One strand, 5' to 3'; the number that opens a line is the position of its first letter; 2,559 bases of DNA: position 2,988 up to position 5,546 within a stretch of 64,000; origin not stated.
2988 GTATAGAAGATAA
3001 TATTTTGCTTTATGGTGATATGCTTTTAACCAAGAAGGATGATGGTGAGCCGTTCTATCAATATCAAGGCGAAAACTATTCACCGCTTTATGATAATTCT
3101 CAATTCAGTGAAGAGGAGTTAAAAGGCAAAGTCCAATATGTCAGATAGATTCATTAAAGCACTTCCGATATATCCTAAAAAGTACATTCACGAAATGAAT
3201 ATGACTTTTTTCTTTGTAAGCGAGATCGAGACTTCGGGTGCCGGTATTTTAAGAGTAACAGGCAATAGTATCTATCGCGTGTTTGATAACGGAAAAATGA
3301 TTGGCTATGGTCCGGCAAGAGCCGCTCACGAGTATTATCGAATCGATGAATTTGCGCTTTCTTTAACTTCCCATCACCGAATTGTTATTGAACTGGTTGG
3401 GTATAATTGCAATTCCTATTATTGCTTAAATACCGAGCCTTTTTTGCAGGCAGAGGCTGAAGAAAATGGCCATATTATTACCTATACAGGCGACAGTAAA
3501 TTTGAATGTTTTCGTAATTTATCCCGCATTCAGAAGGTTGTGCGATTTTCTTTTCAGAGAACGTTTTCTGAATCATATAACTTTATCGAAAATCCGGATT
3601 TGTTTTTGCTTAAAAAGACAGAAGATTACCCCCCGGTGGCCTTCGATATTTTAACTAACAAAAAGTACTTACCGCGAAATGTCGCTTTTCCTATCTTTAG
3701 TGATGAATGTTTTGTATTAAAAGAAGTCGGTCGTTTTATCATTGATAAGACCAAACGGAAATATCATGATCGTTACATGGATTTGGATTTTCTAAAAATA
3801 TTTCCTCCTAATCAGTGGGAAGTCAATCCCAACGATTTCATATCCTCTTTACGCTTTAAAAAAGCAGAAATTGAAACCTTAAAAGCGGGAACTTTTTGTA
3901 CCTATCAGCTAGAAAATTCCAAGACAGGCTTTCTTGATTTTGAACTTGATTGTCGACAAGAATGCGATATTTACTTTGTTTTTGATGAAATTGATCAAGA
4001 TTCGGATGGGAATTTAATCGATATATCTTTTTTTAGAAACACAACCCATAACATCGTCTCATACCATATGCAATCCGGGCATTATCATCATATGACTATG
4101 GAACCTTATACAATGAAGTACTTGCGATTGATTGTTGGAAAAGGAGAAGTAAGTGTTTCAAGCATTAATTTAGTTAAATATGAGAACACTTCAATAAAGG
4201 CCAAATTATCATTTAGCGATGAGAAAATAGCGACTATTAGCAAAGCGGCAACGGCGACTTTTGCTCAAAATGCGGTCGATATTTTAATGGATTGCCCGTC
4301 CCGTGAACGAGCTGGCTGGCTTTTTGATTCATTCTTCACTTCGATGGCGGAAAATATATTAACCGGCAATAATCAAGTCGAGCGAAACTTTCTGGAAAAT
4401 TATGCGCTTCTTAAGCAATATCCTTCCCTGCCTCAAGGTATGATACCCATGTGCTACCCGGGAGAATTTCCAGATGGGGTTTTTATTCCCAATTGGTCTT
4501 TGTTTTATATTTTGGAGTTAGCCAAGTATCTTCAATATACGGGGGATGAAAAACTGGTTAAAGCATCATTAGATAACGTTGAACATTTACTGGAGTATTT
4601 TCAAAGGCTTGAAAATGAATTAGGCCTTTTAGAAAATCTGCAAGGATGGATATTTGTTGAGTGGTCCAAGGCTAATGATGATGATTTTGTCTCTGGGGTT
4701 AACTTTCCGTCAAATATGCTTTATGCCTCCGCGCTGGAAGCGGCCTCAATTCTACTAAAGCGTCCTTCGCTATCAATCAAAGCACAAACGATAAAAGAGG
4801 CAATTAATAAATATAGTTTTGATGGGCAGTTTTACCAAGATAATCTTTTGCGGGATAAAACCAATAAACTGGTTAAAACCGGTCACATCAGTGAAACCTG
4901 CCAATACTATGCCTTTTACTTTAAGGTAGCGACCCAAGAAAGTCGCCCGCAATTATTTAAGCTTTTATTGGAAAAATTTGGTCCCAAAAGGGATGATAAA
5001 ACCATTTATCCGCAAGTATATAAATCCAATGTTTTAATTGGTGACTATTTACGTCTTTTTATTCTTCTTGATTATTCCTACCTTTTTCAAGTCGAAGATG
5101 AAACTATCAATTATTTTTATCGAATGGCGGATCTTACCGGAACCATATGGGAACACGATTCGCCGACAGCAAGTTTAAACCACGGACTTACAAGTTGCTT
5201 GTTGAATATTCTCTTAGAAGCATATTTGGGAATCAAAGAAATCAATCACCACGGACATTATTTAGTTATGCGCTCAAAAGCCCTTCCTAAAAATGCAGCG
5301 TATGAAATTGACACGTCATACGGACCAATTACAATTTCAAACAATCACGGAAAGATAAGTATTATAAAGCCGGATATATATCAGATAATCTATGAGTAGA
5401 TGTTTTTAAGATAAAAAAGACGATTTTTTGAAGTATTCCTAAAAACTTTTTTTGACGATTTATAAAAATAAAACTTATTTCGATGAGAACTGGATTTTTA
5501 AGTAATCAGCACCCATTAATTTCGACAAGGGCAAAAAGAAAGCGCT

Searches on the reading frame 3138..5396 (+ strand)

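Call 19: search_protein_families(library=ncbifam, proteins=[window:3138-5396:+])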
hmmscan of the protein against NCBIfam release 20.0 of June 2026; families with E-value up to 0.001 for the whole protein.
window:3138-5396:+ (753 aa): 1 family
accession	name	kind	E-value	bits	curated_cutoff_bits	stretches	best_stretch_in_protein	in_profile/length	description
NF041572.1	rhamnosid_Flavobac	equivalog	1.9e-06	26.3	1800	1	354-513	481-649/946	alpha-L-rhamnosidase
